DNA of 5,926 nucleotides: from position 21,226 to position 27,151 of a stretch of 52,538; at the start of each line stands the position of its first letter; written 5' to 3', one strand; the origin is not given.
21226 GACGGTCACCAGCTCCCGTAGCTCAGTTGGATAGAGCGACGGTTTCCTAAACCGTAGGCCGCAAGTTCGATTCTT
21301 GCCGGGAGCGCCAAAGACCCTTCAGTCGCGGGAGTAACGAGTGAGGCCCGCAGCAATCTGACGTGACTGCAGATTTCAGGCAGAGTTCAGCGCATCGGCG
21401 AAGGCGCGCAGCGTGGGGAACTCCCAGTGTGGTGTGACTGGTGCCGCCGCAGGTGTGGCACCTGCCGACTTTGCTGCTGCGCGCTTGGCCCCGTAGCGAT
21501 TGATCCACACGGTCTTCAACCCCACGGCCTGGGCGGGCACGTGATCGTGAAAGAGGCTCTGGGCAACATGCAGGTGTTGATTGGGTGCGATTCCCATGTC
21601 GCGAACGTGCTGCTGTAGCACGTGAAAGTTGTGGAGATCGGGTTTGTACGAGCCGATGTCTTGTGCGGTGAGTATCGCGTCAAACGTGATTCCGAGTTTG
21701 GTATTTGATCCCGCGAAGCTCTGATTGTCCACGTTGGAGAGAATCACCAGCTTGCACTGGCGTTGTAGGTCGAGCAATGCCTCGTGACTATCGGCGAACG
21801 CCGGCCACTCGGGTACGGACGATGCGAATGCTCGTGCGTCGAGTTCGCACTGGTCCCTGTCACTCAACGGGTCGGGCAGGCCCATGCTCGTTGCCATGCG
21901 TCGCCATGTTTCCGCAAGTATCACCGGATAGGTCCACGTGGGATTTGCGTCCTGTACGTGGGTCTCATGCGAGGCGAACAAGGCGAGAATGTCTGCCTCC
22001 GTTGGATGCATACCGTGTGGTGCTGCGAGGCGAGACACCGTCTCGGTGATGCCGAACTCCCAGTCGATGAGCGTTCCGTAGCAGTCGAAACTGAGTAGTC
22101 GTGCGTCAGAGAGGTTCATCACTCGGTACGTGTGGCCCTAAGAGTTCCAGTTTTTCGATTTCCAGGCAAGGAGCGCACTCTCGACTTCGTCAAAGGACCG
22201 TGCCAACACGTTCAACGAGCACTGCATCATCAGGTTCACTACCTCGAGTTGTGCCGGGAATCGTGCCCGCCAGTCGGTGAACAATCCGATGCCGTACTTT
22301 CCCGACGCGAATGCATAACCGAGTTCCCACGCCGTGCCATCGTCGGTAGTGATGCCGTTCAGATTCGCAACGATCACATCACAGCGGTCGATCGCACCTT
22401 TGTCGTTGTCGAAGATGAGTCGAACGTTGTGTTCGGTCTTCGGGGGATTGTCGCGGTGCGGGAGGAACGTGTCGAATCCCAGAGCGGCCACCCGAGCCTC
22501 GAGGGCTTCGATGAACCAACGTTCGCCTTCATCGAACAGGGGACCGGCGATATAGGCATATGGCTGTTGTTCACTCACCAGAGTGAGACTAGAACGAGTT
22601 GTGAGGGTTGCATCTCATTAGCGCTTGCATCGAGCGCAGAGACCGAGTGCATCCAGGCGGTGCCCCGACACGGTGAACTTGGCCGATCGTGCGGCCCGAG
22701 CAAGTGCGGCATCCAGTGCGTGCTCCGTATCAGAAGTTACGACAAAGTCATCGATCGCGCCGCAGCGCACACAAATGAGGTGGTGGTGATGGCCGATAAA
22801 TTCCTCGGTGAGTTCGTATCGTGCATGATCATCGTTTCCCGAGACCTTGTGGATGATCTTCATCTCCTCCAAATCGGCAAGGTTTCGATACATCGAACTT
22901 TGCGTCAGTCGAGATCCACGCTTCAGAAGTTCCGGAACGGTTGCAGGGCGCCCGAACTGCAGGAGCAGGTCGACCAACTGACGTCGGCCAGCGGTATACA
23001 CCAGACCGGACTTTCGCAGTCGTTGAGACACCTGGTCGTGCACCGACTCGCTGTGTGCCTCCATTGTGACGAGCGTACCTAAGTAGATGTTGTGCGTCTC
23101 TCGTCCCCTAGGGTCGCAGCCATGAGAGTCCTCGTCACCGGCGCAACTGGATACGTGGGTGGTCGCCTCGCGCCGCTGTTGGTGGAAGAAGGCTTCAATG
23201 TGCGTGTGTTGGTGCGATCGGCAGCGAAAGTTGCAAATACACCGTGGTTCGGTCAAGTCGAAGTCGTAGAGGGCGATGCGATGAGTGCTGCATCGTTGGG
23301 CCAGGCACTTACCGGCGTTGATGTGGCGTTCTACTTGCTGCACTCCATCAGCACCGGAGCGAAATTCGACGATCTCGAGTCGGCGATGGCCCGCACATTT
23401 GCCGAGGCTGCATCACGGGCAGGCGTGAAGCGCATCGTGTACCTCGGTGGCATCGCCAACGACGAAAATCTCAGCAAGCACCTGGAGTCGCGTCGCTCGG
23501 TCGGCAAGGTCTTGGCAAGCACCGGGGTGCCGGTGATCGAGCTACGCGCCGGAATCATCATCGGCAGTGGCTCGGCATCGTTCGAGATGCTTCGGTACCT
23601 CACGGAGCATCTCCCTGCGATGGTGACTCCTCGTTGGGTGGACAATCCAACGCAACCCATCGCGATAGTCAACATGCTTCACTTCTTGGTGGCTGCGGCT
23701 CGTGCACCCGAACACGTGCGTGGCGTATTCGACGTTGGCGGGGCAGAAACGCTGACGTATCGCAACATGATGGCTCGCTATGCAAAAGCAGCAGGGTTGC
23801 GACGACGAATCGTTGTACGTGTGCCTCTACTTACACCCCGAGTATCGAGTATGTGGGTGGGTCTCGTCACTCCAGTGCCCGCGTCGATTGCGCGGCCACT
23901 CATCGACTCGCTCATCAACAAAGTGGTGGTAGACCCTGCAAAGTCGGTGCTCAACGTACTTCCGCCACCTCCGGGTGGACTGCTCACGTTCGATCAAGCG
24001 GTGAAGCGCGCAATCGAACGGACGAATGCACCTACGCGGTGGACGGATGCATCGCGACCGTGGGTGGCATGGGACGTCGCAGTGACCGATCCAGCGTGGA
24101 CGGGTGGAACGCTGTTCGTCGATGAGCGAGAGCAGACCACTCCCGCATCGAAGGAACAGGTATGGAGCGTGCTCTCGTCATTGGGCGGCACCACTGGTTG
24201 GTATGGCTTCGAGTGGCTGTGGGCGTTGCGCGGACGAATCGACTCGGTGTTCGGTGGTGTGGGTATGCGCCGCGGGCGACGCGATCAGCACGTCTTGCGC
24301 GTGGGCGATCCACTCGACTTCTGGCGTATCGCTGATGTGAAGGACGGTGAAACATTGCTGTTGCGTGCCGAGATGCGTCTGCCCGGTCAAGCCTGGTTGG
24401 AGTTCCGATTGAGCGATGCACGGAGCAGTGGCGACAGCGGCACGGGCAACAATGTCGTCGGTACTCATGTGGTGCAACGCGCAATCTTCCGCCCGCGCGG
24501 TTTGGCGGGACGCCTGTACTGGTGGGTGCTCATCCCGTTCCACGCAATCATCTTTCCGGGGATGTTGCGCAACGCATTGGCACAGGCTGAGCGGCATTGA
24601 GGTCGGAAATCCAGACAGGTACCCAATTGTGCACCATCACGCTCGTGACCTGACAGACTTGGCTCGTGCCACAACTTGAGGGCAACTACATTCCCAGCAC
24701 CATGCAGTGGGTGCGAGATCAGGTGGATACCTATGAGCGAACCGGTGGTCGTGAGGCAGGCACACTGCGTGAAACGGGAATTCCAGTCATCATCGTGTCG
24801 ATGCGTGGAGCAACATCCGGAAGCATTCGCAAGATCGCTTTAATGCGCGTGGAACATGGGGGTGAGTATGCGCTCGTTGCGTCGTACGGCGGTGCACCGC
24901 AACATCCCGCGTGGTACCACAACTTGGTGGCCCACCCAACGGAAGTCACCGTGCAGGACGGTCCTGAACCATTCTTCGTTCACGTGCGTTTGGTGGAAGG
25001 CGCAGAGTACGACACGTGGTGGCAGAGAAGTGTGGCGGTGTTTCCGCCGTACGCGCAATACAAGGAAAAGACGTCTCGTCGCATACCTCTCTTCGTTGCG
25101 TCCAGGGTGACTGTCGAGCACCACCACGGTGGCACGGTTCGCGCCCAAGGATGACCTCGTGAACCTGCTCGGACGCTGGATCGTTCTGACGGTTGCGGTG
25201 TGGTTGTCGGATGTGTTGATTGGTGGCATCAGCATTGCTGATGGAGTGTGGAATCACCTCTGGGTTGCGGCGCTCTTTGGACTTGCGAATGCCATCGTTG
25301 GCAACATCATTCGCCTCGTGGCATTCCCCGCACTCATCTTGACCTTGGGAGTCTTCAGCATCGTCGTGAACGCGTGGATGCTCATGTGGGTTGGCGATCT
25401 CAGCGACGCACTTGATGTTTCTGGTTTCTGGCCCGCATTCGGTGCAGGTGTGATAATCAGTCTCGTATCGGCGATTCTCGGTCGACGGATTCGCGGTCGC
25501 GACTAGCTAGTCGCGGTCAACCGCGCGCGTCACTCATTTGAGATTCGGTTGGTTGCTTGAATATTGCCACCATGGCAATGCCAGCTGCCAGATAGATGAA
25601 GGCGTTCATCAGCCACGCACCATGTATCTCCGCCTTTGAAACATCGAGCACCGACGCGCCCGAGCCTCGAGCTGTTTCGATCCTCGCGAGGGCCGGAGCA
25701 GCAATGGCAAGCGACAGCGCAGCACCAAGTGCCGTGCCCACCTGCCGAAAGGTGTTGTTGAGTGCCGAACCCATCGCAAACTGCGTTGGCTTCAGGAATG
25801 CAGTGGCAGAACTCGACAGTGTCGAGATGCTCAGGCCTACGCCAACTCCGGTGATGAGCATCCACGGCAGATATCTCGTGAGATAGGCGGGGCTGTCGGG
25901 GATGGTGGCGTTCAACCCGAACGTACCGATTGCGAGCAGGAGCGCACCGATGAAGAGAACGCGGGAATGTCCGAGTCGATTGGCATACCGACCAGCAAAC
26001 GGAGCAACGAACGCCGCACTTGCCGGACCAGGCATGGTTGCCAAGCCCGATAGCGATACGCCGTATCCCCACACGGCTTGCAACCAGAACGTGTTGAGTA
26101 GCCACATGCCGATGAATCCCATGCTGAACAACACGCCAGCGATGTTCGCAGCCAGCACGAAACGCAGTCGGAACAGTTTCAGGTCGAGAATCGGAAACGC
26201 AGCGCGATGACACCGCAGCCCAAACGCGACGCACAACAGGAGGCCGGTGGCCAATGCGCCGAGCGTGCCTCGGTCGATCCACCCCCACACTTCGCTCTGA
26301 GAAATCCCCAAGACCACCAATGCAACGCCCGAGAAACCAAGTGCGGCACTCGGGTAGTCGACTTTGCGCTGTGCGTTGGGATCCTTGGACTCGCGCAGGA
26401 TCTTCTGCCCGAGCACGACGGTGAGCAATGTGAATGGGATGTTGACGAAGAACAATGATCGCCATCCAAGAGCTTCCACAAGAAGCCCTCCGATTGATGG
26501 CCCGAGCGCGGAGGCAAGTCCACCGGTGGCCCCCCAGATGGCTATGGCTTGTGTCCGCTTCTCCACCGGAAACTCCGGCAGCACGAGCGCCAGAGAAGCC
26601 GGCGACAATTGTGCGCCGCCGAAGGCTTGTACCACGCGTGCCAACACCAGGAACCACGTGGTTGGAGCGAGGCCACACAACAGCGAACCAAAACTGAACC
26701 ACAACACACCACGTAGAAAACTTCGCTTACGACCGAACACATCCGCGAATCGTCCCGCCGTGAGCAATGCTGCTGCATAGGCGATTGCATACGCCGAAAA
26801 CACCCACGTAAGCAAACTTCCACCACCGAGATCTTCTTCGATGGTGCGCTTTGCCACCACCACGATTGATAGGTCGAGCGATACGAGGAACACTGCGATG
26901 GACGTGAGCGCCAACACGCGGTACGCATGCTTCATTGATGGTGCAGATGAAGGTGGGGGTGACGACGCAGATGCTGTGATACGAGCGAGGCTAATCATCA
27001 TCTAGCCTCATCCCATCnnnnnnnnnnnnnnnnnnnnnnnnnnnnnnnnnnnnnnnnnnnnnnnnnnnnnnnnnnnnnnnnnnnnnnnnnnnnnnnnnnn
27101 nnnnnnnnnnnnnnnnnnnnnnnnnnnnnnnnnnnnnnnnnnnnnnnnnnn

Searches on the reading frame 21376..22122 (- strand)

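Call 94: search_protein_families(library=pfam, proteins=[window:21376-22122:-], max_evalue=0.00001)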
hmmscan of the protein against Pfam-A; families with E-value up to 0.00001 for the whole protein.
window:21376-22122:- (248 aa): 2 families
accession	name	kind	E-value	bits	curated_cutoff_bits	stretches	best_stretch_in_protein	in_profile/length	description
PF13419.12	HAD_2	-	4.1e-07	30.7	23.8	0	107-207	79-178/178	Haloacid dehalogenase-like hydrolase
PF00702.32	Hydrolase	-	6.6e-07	30.3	26.4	1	9-169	3-163/191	haloacid dehalogenase-like hydrolase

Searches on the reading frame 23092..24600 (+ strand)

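Call 95: search_protein_families(library=pfam, proteins=[window:23092-24600:+], max_evalue=0.00001)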
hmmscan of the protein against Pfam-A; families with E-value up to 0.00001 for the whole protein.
window:23092-24600:+ (502 aa): 5 families
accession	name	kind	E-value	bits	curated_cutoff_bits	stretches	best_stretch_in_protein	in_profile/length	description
PF11066.14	DUF2867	-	1.4e-37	129.6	27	1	336-491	1-142/142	Protein of unknown function (DUF2867)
PF13460.12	NAD_binding_10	-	2.2e-19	70.5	27.2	1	17-130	1-108/184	NAD(P)H-binding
PF05368.20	NmrA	-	5.1e-18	66.1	27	1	12-148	4-145/298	NmrA-like family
PF01370.27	Epimerase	-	6.5e-09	36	20.9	1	13-119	1-114/240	NAD dependent epimerase/dehydratase family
PF01073.25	3Beta_HSD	-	2.2e-06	27.3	22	1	14-118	1-114/280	3-beta hydroxysteroid dehydrogenase/isomerase family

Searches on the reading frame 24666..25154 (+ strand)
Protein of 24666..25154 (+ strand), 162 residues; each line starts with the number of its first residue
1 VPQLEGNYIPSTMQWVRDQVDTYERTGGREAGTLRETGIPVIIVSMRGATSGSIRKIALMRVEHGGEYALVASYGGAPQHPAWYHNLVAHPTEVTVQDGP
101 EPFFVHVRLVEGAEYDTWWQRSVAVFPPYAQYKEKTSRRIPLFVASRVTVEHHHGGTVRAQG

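Call 95: search_protein_families(library=pfam, proteins=[window:24666-25154:+], max_evalue=0.00001)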
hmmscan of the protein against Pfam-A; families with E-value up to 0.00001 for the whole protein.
window:24666-25154:+ (162 aa): 1 family
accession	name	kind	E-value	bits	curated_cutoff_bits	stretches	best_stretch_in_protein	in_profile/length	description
PF04075.20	F420H2_quin_red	-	8.6e-37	126.6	22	1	15-145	1-128/130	F420H(2)-dependent quinone reductase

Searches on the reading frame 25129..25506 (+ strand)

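Call 95: search_protein_families(library=pfam, proteins=[window:25129-25506:+], max_evalue=0.00001)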
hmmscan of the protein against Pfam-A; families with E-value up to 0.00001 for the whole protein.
window:25129-25506:+ (125 aa): 1 family
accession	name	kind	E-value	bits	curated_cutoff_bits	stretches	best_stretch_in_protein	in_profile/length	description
PF04020.18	Phage_holin_4_2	-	6.9e-24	84.9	28.8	1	12-116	2-105/105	Mycobacterial 4 TMS phage holin, superfamily IV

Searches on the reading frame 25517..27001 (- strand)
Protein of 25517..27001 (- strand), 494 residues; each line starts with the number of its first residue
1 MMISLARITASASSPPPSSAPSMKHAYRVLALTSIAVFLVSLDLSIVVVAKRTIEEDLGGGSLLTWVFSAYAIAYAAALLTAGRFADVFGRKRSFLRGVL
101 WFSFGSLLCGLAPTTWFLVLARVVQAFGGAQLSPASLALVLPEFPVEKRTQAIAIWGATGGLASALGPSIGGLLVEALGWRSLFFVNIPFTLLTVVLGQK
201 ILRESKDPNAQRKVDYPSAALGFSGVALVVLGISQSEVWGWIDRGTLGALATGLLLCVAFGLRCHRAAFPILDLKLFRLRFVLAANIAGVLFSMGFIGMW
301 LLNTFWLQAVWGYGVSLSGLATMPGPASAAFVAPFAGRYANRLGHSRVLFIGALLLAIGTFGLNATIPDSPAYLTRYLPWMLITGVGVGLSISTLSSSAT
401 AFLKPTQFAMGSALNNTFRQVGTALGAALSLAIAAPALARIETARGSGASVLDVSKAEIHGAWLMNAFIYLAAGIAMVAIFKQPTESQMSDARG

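Call 65: search_protein_families(library=pfam, proteins=[window:25517-27001:-], max_evalue=0.001)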
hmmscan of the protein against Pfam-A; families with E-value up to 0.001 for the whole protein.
window:25517-27001:- (494 aa): 2 families
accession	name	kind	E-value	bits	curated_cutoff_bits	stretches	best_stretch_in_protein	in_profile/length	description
PF07690.21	MFS_1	-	3.7e-49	167.9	33.4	1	34-427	2-347/347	Major Facilitator Superfamily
PF00083.30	Sugar_tr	-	4.7e-07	29.5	22.3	1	62-205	46-194/452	Sugar (and other) transporter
